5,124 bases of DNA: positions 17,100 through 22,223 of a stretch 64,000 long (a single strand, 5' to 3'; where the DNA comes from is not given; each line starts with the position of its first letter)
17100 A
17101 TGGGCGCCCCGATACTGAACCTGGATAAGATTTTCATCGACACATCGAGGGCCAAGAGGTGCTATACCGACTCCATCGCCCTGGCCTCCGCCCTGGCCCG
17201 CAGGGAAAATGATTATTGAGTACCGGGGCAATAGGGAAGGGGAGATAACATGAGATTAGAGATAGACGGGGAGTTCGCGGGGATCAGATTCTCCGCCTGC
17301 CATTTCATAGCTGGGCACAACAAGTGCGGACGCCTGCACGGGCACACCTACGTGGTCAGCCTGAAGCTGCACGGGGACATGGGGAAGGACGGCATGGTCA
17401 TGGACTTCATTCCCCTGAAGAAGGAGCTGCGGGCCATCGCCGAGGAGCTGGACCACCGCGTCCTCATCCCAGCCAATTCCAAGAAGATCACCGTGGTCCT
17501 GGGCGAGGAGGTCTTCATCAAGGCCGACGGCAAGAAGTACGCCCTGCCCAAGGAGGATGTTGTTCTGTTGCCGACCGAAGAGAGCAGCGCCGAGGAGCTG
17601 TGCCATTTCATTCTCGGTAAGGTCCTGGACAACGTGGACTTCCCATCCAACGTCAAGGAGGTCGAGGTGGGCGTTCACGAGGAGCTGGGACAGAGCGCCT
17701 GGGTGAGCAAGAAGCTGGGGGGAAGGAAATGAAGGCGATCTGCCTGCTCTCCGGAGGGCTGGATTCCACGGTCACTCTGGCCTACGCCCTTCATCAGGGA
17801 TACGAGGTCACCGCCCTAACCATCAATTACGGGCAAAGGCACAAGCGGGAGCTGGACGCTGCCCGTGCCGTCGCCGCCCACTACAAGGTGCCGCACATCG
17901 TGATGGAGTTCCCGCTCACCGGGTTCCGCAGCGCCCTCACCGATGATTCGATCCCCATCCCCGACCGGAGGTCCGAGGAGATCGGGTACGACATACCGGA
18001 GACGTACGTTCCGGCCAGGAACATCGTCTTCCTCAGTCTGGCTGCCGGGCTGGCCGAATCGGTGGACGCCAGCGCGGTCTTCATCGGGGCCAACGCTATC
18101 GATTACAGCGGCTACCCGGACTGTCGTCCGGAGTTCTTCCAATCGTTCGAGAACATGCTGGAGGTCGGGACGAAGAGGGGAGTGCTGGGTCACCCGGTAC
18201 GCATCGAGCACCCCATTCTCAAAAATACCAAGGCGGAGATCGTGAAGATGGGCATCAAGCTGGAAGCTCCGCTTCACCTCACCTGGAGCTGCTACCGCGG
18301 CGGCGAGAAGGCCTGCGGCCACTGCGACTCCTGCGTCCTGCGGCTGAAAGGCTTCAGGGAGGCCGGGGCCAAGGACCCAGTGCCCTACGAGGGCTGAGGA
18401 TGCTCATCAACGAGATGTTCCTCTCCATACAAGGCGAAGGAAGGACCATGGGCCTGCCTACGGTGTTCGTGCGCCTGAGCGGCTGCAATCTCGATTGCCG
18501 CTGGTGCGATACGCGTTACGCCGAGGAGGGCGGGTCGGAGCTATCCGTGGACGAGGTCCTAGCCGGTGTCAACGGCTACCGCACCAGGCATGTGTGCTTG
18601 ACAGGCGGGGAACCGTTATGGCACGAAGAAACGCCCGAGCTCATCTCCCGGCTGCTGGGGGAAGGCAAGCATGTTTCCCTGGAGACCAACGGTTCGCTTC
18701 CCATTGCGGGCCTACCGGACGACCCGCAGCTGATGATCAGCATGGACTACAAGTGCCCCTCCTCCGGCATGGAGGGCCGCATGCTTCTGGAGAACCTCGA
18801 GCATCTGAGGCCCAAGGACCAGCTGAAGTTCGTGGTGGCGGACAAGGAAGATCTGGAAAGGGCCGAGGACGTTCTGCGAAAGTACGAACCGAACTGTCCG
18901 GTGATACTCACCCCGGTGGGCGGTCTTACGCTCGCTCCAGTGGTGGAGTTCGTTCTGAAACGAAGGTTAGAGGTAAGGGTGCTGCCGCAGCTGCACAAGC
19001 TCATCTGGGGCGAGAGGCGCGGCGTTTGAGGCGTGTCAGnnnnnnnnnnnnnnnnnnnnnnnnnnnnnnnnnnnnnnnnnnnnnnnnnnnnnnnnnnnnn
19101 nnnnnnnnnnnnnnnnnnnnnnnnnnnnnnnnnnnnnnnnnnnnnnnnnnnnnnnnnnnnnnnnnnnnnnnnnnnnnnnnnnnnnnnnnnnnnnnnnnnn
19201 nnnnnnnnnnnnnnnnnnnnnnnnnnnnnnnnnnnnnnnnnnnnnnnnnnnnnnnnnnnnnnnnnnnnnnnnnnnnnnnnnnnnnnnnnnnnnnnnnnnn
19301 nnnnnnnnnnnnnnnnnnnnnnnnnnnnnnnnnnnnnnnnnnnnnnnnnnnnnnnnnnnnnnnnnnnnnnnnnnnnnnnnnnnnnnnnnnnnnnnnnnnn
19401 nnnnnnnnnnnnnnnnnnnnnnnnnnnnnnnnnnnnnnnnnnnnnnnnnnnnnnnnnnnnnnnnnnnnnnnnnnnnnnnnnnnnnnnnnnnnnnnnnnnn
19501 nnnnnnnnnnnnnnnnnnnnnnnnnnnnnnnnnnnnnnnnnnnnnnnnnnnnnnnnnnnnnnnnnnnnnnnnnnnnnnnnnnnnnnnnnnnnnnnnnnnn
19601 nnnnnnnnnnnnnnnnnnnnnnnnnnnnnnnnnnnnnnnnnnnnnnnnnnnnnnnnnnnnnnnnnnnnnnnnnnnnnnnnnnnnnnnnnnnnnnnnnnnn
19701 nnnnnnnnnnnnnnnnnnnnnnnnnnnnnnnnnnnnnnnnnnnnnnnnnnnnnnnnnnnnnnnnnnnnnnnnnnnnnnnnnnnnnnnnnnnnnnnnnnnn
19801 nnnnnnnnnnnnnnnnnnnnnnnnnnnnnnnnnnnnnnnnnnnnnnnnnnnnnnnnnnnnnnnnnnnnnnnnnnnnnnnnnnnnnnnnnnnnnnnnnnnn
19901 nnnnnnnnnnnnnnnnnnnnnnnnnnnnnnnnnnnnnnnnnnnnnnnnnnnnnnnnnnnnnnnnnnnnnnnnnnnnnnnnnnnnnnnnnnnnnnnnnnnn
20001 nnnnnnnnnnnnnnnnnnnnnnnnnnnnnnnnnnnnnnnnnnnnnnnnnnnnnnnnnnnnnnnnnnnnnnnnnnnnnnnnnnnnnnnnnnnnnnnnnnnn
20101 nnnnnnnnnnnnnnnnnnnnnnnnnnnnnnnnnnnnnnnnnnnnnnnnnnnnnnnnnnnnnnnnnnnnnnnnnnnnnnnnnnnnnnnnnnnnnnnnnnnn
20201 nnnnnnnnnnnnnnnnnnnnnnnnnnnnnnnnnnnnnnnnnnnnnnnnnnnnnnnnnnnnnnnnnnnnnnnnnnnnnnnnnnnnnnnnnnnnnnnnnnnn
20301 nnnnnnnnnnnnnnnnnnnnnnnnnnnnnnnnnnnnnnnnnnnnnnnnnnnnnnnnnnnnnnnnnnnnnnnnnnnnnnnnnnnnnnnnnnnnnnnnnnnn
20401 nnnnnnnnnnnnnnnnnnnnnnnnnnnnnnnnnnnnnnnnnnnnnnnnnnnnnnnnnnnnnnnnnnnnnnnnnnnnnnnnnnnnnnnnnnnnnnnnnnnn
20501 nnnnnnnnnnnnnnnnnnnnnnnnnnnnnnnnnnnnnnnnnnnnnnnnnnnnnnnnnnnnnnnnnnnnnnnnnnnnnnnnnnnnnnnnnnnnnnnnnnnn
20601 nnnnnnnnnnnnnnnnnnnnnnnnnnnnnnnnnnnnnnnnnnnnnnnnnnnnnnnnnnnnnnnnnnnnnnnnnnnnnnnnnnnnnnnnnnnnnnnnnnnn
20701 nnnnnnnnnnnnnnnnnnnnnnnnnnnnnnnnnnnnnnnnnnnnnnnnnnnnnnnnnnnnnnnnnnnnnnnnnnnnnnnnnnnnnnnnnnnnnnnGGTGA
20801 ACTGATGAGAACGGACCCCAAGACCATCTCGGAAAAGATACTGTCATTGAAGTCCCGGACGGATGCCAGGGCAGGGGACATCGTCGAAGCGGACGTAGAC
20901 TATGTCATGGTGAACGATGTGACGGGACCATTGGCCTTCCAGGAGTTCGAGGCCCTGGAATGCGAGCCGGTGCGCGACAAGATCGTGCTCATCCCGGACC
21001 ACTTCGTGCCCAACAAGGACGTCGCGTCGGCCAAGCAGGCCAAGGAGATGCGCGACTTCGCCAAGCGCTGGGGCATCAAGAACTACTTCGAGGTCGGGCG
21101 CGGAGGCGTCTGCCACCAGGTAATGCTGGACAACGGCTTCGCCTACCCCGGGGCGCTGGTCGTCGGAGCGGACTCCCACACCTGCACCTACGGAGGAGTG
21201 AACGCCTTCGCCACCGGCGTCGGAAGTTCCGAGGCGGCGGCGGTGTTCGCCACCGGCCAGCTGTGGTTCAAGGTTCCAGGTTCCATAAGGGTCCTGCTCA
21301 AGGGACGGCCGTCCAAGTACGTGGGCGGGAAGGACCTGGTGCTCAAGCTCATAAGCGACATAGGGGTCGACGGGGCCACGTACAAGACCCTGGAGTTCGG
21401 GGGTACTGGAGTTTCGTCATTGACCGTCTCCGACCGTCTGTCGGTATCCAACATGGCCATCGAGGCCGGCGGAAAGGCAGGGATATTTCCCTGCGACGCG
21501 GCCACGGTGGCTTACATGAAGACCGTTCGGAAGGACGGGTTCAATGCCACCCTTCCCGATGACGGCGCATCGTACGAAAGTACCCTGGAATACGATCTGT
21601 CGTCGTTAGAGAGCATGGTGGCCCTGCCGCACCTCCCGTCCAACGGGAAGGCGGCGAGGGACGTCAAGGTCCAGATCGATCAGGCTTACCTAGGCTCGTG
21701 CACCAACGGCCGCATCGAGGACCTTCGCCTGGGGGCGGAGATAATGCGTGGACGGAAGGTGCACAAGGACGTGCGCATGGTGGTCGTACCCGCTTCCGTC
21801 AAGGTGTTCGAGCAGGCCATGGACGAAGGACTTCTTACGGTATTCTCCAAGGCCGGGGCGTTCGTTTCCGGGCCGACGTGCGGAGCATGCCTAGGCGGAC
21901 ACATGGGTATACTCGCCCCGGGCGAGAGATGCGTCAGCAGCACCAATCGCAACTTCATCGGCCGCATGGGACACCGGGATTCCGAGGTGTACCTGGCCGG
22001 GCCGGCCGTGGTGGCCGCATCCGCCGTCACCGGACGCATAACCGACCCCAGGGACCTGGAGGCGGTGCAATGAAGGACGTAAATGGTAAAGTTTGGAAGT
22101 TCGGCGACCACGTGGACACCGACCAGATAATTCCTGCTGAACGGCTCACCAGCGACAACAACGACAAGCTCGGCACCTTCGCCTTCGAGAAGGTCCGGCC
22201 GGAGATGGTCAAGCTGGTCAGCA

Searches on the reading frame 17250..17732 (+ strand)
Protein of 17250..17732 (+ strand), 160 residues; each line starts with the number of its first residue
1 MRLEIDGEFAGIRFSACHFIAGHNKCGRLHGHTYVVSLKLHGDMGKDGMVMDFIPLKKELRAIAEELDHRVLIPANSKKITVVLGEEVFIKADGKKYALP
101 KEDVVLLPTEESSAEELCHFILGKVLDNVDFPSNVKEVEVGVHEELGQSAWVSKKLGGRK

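Call 37: search_protein_families(library=pfam, proteins=[window:17250-17732:+], max_evalue=0.00001)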
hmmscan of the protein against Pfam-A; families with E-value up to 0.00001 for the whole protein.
window:17250-17732:+ (160 aa): 1 family
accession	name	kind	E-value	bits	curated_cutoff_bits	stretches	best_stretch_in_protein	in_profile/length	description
PF01242.24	PTPS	-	1.6e-21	76.9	22.4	1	13-153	7-119/121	6-pyruvoyl tetrahydropterin synthase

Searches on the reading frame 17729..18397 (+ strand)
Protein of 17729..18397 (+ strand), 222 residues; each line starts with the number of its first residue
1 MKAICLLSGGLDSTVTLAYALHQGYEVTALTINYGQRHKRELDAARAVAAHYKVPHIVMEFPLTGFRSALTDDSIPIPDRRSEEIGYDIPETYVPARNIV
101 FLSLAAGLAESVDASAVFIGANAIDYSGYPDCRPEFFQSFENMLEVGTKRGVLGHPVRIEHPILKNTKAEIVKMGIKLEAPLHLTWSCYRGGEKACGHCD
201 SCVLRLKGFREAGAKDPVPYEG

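Call 37: search_protein_families(library=pfam, proteins=[window:17729-18397:+], max_evalue=0.00001)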
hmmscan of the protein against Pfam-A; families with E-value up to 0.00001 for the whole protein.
window:17729-18397:+ (222 aa): 2 families
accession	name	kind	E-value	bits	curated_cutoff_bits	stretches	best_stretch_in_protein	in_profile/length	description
PF06508.19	QueC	-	3.8e-73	245.9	22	1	2-212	1-209/210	Queuosine biosynthesis protein QueC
PF00733.27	Asn_synthase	-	2.1e-09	38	21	1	5-61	22-79/354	Asparagine synthase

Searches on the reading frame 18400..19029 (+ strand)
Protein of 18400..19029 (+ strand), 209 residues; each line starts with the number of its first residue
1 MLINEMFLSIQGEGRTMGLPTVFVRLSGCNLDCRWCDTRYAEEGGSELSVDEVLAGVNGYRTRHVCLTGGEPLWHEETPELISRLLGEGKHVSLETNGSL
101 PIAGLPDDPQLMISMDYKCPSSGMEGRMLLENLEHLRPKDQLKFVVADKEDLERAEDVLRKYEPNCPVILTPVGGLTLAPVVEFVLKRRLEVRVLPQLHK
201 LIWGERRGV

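Call 37: search_protein_families(library=pfam, proteins=[window:18400-19029:+], max_evalue=0.00001)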
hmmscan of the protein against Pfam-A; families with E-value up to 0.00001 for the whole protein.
window:18400-19029:+ (209 aa): 1 family
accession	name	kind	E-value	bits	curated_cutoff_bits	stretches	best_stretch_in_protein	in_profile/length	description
PF04055.27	Radical_SAM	-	1.4e-14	55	29.5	1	27-101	5-89/166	Radical SAM superfamily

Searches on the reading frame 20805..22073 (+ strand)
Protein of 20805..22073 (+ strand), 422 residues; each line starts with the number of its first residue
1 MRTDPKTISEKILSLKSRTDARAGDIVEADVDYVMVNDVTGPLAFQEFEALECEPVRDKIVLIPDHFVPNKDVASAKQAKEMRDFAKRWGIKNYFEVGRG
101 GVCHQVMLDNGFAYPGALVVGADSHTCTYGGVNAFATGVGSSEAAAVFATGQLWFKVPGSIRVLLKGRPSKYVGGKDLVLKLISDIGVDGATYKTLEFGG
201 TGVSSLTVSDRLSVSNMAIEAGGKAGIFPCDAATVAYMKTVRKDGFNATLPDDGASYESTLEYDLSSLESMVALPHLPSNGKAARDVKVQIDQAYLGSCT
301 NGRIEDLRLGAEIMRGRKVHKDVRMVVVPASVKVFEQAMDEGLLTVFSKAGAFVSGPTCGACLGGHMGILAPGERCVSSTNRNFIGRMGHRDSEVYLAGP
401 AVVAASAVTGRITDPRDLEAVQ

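Call 38: search_protein_families(library=pfam, proteins=[window:20805-22073:+], max_evalue=0.00001)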
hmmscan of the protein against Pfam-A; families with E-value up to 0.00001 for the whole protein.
window:20805-22073:+ (422 aa): 1 family
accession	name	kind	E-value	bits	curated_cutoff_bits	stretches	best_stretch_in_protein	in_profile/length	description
PF00330.25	Aconitase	-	8e-103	345.3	28.7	2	11-281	2-300/463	Aconitase family (aconitate hydratase)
